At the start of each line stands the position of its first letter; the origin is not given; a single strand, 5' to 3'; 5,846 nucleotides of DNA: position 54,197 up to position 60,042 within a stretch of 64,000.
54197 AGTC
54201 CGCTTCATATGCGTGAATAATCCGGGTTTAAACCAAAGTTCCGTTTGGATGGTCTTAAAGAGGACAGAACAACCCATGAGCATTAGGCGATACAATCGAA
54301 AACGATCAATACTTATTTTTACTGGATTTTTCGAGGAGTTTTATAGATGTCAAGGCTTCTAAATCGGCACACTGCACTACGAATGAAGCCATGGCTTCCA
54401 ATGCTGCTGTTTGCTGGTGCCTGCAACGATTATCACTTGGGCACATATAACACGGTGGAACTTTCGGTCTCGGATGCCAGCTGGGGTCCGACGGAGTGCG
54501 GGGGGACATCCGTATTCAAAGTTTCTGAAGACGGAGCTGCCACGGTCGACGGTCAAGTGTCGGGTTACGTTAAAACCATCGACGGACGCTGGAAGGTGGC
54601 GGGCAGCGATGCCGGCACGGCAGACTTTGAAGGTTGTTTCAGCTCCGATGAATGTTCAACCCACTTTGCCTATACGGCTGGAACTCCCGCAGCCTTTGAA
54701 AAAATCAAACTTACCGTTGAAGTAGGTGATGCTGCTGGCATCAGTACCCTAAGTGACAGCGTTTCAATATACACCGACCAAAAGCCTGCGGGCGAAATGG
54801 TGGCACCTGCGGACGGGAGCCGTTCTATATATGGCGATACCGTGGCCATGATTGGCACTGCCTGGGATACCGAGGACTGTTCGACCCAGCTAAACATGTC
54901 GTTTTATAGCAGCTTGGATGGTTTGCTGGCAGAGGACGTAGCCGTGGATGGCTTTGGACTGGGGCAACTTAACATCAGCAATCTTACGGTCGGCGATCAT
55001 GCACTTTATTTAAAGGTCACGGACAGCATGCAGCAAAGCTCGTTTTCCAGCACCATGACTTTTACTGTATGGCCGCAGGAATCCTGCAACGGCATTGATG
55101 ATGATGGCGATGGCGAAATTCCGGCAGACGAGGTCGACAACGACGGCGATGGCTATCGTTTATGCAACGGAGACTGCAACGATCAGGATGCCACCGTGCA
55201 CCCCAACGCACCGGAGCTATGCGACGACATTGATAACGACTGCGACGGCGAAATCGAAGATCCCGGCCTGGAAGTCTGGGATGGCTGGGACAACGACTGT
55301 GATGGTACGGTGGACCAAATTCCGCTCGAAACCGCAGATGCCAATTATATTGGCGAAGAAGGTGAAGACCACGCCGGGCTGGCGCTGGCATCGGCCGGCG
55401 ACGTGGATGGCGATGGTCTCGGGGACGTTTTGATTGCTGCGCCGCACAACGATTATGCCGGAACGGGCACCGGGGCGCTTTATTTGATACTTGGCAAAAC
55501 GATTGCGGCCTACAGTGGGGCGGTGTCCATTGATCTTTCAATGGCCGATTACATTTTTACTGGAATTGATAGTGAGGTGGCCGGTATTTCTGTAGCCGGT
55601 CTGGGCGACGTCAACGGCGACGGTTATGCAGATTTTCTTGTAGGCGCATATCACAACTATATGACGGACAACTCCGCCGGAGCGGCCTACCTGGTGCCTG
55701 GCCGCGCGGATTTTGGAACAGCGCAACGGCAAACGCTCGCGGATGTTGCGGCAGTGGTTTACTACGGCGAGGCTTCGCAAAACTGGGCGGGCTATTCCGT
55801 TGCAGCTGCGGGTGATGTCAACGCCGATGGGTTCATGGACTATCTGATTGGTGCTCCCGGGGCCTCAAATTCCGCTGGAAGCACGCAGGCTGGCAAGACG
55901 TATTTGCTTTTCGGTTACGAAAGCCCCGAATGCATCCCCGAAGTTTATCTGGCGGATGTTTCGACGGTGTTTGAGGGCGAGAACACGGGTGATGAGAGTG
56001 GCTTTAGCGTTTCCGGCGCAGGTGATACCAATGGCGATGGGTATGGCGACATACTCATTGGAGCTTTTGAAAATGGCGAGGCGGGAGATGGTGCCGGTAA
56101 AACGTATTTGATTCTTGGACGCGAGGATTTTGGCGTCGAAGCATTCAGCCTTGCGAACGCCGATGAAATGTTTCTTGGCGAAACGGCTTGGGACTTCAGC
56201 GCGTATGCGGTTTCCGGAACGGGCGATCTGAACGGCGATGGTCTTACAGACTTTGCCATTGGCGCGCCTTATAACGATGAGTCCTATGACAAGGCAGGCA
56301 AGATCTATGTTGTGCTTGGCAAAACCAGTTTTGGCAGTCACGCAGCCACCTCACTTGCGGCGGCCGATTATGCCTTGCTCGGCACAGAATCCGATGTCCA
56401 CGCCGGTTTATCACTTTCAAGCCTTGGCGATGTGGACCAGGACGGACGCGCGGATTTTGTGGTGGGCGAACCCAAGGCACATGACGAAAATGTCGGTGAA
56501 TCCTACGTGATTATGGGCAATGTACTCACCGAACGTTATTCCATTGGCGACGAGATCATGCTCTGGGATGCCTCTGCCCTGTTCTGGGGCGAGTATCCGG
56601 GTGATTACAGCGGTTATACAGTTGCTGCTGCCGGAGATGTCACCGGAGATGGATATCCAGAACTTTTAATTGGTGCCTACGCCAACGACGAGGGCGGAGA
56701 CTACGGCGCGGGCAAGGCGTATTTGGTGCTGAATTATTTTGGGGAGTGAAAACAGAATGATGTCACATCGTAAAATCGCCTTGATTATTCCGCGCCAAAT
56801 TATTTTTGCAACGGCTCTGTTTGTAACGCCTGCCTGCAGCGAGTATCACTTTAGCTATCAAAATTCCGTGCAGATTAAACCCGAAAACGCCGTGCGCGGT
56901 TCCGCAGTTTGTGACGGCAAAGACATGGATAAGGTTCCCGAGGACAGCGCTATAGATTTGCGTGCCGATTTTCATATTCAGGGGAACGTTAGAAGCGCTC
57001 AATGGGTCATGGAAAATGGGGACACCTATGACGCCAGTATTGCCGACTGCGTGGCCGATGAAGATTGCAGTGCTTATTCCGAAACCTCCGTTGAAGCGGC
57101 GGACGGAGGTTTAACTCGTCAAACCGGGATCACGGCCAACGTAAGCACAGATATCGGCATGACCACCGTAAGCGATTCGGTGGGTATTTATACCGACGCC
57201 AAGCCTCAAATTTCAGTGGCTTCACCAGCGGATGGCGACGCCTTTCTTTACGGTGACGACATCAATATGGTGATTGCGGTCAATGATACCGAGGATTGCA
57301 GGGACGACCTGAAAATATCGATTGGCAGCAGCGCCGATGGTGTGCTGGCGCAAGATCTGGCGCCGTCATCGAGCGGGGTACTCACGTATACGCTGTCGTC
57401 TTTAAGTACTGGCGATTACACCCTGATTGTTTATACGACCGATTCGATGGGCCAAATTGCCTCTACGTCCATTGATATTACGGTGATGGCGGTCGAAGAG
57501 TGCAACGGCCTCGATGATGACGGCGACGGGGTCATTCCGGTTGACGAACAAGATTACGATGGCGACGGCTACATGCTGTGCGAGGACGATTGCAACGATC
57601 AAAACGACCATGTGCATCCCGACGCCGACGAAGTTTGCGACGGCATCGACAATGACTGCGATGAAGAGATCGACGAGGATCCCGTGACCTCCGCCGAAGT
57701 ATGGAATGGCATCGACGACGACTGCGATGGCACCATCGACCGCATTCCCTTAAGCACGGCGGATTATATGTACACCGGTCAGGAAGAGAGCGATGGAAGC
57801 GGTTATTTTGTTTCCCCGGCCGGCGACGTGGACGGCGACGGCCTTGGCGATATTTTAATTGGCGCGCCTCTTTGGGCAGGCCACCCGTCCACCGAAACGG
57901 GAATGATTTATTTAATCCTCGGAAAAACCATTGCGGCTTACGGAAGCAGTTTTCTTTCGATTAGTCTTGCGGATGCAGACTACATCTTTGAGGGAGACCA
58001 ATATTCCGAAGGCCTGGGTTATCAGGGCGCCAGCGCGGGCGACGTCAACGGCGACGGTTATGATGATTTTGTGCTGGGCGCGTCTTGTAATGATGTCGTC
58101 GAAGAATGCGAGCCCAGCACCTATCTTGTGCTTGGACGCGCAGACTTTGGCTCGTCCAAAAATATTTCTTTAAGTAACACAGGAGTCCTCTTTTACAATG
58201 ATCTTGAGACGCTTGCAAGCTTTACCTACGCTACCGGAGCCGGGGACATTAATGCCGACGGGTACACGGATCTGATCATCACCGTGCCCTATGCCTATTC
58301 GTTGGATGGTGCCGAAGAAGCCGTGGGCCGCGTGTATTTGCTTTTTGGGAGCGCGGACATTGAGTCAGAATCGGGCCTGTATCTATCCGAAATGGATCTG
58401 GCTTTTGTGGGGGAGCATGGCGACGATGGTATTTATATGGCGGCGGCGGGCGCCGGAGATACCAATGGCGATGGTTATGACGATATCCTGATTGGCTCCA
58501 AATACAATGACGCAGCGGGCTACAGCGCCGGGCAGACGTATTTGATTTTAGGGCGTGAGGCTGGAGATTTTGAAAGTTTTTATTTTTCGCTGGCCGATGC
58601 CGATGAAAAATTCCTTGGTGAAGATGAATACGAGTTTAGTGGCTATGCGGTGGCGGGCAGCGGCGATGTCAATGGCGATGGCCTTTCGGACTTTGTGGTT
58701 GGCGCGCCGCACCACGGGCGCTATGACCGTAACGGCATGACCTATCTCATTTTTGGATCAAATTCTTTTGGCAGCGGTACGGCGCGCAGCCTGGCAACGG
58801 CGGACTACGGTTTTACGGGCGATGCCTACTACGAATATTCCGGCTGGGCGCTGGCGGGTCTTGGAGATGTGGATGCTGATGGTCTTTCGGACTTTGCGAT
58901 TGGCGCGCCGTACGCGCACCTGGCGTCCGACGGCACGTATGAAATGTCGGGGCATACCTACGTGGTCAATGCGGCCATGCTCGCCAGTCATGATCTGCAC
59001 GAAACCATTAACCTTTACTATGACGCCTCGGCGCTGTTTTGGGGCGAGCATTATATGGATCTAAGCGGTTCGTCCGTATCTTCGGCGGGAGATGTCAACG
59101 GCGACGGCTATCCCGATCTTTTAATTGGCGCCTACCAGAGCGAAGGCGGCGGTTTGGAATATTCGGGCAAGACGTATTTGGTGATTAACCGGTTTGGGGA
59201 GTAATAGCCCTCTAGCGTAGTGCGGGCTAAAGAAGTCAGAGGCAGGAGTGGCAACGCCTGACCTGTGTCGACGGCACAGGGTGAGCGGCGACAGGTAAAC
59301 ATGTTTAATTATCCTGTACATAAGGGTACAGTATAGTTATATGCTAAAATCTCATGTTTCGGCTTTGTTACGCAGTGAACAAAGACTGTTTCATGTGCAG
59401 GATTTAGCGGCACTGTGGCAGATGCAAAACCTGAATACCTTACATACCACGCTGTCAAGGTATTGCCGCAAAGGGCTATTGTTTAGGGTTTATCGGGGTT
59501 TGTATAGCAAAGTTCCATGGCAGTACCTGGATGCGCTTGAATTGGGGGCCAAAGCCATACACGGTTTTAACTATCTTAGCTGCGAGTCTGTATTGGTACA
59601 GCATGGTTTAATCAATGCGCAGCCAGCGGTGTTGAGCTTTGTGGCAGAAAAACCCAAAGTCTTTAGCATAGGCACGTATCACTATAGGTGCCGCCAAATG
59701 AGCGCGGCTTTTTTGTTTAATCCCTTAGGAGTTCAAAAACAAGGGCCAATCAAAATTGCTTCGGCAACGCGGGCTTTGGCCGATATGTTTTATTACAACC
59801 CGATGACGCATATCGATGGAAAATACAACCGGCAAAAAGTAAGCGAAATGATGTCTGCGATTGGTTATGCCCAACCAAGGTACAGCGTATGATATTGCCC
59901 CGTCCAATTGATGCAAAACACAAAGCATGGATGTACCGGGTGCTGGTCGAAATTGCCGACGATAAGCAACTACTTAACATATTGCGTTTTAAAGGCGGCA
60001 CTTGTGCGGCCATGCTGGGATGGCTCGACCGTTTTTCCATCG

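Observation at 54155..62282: A roughly 70-bp dispersed repeat occurs three times and delimits two gene blocks, forming a cassette-like architecture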

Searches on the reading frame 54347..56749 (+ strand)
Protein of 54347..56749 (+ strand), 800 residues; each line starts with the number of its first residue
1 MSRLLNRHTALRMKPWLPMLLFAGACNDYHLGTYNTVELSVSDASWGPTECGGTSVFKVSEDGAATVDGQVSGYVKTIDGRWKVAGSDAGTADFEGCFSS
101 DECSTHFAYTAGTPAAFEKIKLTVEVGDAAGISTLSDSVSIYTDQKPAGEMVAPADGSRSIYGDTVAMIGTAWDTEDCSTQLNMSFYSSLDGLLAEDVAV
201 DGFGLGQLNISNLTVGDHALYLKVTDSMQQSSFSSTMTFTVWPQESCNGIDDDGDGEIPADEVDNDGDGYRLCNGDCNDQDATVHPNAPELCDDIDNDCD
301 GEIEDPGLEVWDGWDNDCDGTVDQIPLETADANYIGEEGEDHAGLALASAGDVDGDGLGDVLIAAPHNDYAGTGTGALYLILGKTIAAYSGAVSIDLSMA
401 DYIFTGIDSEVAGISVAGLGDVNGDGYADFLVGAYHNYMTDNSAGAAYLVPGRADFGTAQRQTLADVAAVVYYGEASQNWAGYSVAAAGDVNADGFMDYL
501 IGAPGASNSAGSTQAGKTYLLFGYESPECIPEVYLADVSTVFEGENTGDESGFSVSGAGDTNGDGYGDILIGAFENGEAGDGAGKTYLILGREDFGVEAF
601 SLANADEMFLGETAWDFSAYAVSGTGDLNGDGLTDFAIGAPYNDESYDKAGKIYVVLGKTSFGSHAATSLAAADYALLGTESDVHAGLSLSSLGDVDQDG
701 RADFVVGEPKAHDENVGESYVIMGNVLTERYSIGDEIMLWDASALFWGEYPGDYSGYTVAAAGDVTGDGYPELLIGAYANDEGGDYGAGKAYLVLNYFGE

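Call 10: search_protein_families(library=pfam, proteins=[window:54347-56749:+], max_evalue=0.01)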
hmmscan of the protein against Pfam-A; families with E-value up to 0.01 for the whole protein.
window:54347-56749:+ (800 aa): 3 families
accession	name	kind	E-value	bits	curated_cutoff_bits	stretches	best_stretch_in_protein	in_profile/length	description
PF01839.29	FG-GAP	-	9.9e-44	147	22.1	7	620-656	3-37/37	FG-GAP repeat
PF11617.13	Cu-binding_MopE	-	1.6e-11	44.7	27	1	276-304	1-29/30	Putative metal-binding motif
PF13517.12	FG-GAP_3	-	2.3e-10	41.4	26.9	4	421-500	1-60/61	FG-GAP-like repeat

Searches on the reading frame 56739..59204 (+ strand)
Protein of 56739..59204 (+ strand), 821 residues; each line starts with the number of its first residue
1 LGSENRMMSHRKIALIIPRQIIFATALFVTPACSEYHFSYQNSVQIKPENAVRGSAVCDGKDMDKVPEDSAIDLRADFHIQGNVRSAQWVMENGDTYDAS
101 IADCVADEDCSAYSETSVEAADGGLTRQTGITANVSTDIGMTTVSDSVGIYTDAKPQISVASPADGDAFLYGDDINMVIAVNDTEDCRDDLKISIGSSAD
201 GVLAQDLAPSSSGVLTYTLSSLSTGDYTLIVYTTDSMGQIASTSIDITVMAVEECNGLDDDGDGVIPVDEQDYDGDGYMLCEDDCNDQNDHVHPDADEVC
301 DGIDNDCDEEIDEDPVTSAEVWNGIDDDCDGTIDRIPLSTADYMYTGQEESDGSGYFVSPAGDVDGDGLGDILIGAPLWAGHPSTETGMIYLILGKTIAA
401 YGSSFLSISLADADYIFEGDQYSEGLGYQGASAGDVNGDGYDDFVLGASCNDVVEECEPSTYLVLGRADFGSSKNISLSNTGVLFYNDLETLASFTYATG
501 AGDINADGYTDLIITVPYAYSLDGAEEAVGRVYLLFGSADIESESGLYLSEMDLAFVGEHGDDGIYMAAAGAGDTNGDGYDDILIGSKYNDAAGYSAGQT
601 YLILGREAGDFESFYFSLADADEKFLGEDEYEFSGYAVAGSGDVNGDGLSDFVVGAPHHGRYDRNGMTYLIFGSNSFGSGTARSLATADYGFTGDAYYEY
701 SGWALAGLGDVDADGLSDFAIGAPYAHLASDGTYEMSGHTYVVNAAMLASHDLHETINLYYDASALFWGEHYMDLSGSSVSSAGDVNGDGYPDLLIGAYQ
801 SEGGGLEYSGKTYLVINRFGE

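Call 10: search_protein_families(library=pfam, proteins=[window:56739-59204:+], max_evalue=0.01)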
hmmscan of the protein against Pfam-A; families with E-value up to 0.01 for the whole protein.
window:56739-59204:+ (821 aa): 6 families
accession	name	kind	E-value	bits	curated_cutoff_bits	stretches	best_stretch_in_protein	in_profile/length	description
PF01839.29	FG-GAP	-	1.2e-46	156.4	22.1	7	777-813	2-35/37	FG-GAP repeat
PF13517.12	FG-GAP_3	-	5.6e-10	40.1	26.9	0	780-796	45-61/61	FG-GAP-like repeat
PF11617.13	Cu-binding_MopE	-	9.7e-10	39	27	1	284-313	1-30/30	Putative metal-binding motif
PF15418.12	DUF4625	-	0.002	18.8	27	0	222-250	103-131/131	Domain of unknown function (DUF4625)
PF21955.1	CarG-like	-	0.0033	18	28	0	430-454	4-28/144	Carbapenem resistance protein CarG-like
PF19077.6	Big_13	-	0.0073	17.2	27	0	192-249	44-100/102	Bacterial Ig-like domain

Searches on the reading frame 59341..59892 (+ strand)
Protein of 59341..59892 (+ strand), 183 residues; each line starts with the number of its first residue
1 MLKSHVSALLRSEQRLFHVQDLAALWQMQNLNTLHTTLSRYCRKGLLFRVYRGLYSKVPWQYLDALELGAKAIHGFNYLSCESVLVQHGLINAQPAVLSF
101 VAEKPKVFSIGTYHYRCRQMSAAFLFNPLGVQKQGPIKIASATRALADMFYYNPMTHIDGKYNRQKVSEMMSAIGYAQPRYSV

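Call 10: search_protein_families(library=pfam, proteins=[window:59341-59892:+], max_evalue=0.01)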
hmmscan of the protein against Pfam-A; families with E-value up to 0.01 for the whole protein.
window:59341-59892:+ (183 aa): 1 family
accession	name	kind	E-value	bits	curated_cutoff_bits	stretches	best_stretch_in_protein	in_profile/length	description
PF13338.12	AbiEi_4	-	9.4e-05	22.9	25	1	9-55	6-46/49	Transcriptional regulator, AbiEi antitoxin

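Call 34: search_protein_families(library=ncbifam, proteins=[window:59341-59892:+], max_evalue=0.01)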
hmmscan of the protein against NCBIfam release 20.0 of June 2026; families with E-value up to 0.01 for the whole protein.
window:59341-59892:+ (183 aa): 1 family
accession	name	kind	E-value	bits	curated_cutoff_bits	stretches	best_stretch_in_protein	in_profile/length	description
NF047376.1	TAA_AbiEi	equivalog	7e-13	48.6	150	1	6-149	10-161/172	type IV toxin-antitoxin system AbiEi family antitoxin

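Call 35: search_protein_families(library=padloc, proteins=[window:59341-59892:+], max_evalue=0.01)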
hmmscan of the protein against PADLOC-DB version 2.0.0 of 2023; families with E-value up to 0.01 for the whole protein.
window:59341-59892:+ (183 aa): 21 families
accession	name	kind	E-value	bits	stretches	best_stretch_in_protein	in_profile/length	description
PDLC02255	AbiEi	-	8.9e-20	69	1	6-159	5-154/186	AbiEi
PDLC02241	AbiEi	-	3e-16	57.8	1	16-156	14-150/199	AbiEi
PDLC02232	AbiEi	-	1e-13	49.5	1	6-152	10-162/177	AbiEi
PDLC02230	AbiEi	-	7.6e-11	40.1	1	28-154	13-137/192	AbiEi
PDLC02267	AbiEi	-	9.2e-10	36.4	1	7-151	11-153/252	AbiEi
PDLC02225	AbiEi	-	4.1e-08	31.2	1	21-153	18-148/198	AbiEi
PDLC02272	AbiEi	-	1.7e-07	29.3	1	35-160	30-158/200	AbiEi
PDLC02271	AbiEi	-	9.9e-06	22.9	1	3-64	10-70/263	AbiEi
PDLC02282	AbiEi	-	2.3e-05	21.9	1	2-63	3-63/260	AbiEi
PDLC02283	AbiEi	-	2.4e-05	22.2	1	14-154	8-155/201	AbiEi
PDLC02266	AbiEi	-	3.5e-05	21.3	1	2-64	3-64/258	AbiEi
PDLC02265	AbiEi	-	0.00017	19.4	1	21-154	15-152/198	AbiEi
PDLC02240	AbiEi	-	0.00021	18.9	1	13-151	14-160/216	AbiEi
PDLC02269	AbiEi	-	0.00023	18.6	1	13-150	9-144/251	AbiEi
PDLC02226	AbiEi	-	0.00036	18.4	1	14-57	17-57/202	AbiEi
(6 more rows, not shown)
